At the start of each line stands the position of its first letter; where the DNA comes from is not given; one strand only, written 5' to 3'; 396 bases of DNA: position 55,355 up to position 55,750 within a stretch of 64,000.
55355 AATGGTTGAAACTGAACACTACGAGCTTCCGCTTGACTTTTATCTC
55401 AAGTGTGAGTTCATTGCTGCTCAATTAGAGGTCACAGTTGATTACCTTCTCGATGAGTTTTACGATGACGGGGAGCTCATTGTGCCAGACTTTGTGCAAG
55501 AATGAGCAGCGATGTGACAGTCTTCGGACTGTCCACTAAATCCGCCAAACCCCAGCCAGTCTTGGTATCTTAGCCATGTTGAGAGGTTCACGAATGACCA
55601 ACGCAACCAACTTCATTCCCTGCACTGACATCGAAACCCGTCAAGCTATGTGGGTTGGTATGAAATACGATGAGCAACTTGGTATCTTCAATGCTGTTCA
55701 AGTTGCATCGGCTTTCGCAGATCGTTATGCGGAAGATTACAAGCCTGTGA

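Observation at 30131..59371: About 19 copies of a rigidly spaced operator+promoter cassette organise the whole accessory region (possible MotA-independent activator regulon and gene-shuffling unit)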

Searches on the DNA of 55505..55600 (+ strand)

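Call 18: search_dna_similar(query=window:55505-55600:+, collection=phages, mode=distant, max_evalue=0.01, max_rows=40)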
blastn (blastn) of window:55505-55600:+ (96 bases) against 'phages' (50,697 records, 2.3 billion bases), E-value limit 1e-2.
Records with a match: 1; places in all: 2; records where one place covers at least 80% of the query: 0.
Best place of each record, by identity: 90-95% 1.
By first word of the organism name: Synechococcus 1.
By host as written in the record: Synechococcus sp. 1.
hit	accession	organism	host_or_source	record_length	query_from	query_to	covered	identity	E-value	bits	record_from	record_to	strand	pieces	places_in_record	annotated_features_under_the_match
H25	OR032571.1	Synechococcus phage DSL-LC02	Synechococcus sp.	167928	6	50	47%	91.1%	6e-9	64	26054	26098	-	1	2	hypothetical protein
